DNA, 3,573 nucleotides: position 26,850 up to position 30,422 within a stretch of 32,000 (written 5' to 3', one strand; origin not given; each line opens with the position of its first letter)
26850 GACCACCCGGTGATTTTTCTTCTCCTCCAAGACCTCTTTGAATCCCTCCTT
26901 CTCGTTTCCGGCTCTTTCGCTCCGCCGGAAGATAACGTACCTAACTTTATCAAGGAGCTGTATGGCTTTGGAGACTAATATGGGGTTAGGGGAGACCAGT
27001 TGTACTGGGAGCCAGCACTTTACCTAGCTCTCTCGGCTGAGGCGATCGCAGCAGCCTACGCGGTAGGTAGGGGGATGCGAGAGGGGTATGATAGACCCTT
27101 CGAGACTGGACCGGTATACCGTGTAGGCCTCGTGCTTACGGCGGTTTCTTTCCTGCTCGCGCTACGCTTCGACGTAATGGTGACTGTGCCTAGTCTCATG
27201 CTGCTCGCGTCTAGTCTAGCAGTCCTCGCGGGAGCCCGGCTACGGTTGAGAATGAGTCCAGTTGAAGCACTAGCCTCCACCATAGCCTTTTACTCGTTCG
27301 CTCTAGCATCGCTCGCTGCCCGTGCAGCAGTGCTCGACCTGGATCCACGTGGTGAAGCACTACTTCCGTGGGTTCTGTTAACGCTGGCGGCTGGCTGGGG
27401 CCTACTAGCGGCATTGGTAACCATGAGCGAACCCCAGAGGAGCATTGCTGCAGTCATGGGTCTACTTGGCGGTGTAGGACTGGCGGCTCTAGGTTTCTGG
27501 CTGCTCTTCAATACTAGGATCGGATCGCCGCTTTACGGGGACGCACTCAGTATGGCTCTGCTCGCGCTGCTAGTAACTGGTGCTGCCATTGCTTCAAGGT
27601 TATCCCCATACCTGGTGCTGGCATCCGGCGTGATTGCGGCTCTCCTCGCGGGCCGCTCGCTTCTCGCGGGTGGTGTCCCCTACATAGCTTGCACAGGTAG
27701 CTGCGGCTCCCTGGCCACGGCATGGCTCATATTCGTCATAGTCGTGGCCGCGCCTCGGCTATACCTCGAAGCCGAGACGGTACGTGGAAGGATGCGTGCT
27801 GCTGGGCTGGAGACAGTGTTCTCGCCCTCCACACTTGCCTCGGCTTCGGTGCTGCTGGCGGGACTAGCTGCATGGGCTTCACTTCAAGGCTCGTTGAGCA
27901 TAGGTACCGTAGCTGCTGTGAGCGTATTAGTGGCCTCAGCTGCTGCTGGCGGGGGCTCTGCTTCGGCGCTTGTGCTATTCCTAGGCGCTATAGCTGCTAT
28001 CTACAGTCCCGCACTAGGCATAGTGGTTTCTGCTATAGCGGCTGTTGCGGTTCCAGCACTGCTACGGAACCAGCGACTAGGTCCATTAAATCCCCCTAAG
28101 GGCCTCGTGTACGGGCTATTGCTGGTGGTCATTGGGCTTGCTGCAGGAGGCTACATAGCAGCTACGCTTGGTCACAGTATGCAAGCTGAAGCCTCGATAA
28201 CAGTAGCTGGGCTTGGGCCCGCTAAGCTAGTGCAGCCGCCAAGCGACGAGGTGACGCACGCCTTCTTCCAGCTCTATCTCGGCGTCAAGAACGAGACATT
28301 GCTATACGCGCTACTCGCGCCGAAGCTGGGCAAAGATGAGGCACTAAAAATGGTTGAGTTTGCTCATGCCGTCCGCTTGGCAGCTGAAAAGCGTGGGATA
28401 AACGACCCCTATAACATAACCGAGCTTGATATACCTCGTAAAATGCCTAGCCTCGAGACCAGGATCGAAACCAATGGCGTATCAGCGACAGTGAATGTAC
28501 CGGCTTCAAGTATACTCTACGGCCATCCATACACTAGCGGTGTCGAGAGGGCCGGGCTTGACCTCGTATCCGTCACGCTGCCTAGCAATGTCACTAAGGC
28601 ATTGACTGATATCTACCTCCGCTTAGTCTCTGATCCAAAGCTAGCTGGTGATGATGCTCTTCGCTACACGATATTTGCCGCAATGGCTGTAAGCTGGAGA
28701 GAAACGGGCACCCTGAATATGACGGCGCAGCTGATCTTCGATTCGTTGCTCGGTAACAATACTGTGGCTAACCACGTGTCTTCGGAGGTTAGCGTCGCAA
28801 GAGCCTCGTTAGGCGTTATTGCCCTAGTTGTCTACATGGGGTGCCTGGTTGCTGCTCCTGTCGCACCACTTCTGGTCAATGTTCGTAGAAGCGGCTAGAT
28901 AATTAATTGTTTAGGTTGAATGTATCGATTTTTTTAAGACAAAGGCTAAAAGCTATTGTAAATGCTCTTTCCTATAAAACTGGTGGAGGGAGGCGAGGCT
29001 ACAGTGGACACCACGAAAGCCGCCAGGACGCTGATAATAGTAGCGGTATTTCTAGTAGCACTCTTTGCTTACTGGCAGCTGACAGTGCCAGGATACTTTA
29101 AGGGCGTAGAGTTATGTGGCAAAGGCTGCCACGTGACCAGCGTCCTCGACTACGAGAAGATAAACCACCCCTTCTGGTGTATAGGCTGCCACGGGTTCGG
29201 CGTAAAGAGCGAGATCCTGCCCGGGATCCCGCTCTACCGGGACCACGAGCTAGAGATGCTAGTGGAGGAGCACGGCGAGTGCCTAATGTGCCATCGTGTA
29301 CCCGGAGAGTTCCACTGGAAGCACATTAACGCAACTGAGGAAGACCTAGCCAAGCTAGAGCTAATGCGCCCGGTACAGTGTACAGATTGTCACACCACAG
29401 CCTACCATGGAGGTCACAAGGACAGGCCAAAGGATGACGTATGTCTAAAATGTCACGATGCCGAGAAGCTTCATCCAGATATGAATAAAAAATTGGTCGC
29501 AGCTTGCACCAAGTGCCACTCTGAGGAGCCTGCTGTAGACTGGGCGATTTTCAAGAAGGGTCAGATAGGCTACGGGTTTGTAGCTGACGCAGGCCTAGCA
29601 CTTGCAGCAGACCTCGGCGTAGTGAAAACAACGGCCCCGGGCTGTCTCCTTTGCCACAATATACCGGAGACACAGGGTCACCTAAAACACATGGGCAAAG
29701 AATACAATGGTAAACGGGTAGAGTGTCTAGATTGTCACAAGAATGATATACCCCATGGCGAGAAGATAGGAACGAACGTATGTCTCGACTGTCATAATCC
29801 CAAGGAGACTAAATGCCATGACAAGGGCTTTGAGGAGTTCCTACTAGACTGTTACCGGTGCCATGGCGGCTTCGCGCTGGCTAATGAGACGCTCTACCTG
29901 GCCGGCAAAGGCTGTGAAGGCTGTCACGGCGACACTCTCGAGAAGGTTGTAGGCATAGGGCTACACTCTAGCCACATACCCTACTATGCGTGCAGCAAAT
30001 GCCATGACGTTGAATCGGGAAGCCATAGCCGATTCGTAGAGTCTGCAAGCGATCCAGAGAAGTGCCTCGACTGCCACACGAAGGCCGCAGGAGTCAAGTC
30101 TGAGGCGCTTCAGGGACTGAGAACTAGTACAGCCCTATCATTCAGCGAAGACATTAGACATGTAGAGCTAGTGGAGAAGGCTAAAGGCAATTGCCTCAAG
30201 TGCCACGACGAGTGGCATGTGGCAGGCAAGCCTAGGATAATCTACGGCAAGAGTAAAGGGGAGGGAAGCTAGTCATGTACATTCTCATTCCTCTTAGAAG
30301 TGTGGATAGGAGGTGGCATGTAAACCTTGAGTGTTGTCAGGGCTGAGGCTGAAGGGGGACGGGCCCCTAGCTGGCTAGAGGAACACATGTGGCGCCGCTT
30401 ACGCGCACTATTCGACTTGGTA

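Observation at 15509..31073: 15.5-kb co-directional cluster joining cytochrome c maturation to a membrane-anchored multihaem module in an archaeal context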

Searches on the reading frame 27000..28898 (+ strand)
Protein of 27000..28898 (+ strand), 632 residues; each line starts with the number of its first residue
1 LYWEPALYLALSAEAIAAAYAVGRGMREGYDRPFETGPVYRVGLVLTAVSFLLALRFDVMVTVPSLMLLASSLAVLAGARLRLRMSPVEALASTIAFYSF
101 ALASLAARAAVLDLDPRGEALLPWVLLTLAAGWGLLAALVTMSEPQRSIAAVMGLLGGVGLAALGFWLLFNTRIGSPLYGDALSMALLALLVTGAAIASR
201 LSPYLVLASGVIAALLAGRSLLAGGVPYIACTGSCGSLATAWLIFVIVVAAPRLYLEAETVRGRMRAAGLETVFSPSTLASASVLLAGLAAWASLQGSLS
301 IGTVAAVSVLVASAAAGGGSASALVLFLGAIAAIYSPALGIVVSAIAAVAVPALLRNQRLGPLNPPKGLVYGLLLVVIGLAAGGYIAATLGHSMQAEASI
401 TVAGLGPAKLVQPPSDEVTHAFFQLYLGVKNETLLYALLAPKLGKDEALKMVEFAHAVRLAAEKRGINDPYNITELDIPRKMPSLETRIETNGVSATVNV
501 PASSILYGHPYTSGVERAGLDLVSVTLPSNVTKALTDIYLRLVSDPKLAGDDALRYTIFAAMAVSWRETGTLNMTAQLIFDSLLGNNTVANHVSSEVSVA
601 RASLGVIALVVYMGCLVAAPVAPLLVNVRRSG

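Call 4: search_protein_families(library=pfam, proteins=[window:27000-28898:+], max_evalue=0.1)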
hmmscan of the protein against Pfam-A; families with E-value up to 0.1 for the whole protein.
window:27000-28898:+ (632 aa): 0 families

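Call 17: search_protein_families(library=ncbifam, proteins=[window:27000-28898:+], max_evalue=0.1)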
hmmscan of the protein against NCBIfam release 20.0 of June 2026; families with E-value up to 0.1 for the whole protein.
window:27000-28898:+ (632 aa): 0 families

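Call 35: find_homologous_proteins(query=window:27000-28898:+, max_evalue=0.001)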
Query window:27000-28898:+ (632 aa): 4 proteins with E <= 0.001 among 8000 candidates.
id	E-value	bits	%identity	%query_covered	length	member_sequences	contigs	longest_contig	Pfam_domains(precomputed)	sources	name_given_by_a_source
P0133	0.0e+0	1297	100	100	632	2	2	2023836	-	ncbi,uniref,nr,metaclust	ncbi:hypothetical protein Pyrde_0785 [Pyrodictium delaneyi]|uniref:Uncharacterized protein n=1 Tax=P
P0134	0.0e+0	1201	93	100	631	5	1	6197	-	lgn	-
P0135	8.7e-244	829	64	100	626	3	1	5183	-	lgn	-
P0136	5.9e-239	813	63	100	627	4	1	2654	-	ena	-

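Call 61: predict_structure(alignment_id=A5)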
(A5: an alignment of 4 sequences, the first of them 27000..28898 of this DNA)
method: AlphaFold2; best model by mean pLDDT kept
length: 632 residues; sequences in the alignment: 4
mean_pLDDT: 34.9   pTM: 0.20
mean pLDDT of the five models: 34.9, 34.8, 34.6, 34.4, 33.3
residues with pLDDT >= 90: 0; 70-90: 0; 50-70: 25; < 50: 607
segments of 3 or more residues with pLDDT < 50: 1-428, 460-632
pLDDT, mean of each block of 10 residues (from residue 1): 34 41 36 41 41 34 38 38 38 42 39 34 37 39 37 41 40 34 43 40 40 39 27 28 31 31 34 33 36 34 33 35 39 35 40 34 32 34 28 23 22 28 44 56 51 51 45 33 28 29 27 21 24 31 32 31 28 29 28 23 29 34 36 34
secondary structure, 60 per line:
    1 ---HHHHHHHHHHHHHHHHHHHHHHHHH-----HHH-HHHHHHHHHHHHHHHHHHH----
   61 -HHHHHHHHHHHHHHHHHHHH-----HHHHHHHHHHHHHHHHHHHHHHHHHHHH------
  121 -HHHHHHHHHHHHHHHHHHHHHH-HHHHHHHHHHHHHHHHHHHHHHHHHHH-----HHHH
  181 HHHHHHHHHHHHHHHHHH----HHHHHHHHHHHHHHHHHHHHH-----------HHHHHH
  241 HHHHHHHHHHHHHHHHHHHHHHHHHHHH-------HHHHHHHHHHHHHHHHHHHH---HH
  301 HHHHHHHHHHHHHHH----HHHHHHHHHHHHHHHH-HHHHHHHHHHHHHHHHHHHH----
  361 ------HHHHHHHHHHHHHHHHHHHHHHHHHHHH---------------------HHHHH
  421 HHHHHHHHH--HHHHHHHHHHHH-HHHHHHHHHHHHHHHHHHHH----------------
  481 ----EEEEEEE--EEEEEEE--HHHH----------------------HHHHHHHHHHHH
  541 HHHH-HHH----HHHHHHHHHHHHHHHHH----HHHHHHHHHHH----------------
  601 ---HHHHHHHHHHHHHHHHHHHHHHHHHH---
elements in order: H4-28 H38-56 H62-81 H87-114 H122-143 H145-171 H177-198 H203-223 H235-268 H276-295 H299-315 H320-335 H337-356 H367-394 H416-429 H432-443 H445-464 E485-491 E494-500 H503-506 H529-544 H553-569 H574-584 H604-629

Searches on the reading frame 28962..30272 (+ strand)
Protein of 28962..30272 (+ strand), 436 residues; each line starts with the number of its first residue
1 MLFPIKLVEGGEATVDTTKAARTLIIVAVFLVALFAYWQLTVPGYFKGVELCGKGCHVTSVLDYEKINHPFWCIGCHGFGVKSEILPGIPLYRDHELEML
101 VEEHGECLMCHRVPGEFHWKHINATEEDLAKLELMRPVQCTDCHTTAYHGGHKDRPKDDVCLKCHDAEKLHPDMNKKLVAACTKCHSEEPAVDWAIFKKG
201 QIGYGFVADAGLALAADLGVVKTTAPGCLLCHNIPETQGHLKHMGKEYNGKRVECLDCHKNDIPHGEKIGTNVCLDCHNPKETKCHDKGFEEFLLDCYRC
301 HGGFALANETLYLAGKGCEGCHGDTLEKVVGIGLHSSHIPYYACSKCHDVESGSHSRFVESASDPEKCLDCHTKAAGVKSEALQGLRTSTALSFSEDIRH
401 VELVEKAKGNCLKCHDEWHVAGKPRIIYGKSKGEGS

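Call 4: search_protein_families(library=pfam, proteins=[window:28962-30272:+], max_evalue=0.1)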
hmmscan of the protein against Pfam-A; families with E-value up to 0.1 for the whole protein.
window:28962-30272:+ (436 aa): 3 families
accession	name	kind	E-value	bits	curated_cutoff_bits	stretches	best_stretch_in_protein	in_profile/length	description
PF14522.11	Cytochrome_C7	-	1.3e-10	41.4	24.8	3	136-187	12-67/67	Cytochrome c7 and related cytochrome c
PF14537.11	Cytochrom_c3_2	-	1.8e-10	41.5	25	2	295-373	7-79/79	Cytochrome c3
PF09699.15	Paired_CXXCH_1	-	0.0017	18.4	20.6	1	344-376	9-40/41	Doubled CXXCH motif (Paired_CXXCH_1)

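Call 7: search_solved_structures(query=window:28962-30272:+, max_evalue=0.01)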
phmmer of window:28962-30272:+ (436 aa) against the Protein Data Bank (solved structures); distinct sequences matched with E-value up to 0.01: 1.
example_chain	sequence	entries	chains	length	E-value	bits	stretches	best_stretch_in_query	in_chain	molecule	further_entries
1h29_A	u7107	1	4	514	0.00064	21.7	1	86-168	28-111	HIGH-MOLECULAR-WEIGHT CYTOCHROME C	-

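Call 17: search_protein_families(library=ncbifam, proteins=[window:28962-30272:+], max_evalue=0.1)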
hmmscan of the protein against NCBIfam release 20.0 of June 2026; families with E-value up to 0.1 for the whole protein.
window:28962-30272:+ (436 aa): 5 families
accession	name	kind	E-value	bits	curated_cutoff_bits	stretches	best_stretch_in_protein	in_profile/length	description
TIGR03508.1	decahem_SO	subfamily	7.6e-12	45.2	192.2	2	226-421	71-254/258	DmsE family decaheme c-type cytochrome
NF045713.1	CxxCH_16_HmcA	equivalog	1.2e-07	30.7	400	1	91-284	63-258/541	sulfate respiration complex hexadecaheme cytochrome HmcA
NF040967.1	cytc_ExtN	equivalog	0.00077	18.4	200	1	250-307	179-237/415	selenite/tellurite reduction operon c-type cytochrome ExtN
NF040968.1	FeS_ExtO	equivalog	0.001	17.9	200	1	250-306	179-236/416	selenite/tellurite reduction operon b-type cytochrome iron-sulfur cluster-binding subunit ExtO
TIGR03153.1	cytochr_NrfH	equivalog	0.0022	18.1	134.2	1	343-418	30-112/138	cytochrome c nitrite reductase small subunit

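Call 43: search_solved_structures(query=A4, max_evalue=1)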
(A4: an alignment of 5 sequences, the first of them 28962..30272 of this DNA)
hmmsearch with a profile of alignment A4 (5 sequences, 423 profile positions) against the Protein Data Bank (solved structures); distinct sequences matched with E-value up to 1: 24.
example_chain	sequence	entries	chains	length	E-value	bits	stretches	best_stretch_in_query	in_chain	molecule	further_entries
2e84_A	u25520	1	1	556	2.8e-06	29.9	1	82-367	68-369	High-molecular-weight cytochrome c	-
6r2q_A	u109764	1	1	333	0.00037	22.9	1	212-363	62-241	Cystathionine beta-synthase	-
6btm_A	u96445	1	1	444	0.00054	22.3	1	138-309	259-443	Alternative Complex III subunit A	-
28pb_A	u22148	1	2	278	0.0027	20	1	214-337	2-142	Cytochrome c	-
1h29_A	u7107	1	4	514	0.0044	19.3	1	75-347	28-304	HIGH-MOLECULAR-WEIGHT CYTOCHROME C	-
1gws_A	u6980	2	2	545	0.0044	19.3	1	76-344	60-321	HIGH-MOLECULAR-WEIGHT CYTOCHROME C | High-molecular-weight cytochrome c precursor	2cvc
6qvm_A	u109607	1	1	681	0.008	18.5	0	330-373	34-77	Multiheme cytochrome cf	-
1qo8_A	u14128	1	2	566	0.065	15.5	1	260-340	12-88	FLAVOCYTOCHROME C3 FUMARATE REDUCTASE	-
3sj0_X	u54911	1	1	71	0.21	13.8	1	274-320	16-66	CYTOCHROME C7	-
1p2e_A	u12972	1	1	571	0.38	12.9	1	257-357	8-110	flavocytochrome c3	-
3ux8_A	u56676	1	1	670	0.38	12.9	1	290-341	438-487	Excinuclease ABC, A subunit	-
4hb6_A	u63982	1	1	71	0.41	12.8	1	274-318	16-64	PpcA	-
3sel_X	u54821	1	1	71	0.45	12.7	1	275-319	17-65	CYTOCHROME C7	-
2r6f_A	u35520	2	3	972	0.46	12.7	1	290-340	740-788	Excinuclease ABC subunit A | Excinuclease ABC, A subunit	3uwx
4hc3_A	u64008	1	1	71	0.53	12.5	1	270-318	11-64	PpcA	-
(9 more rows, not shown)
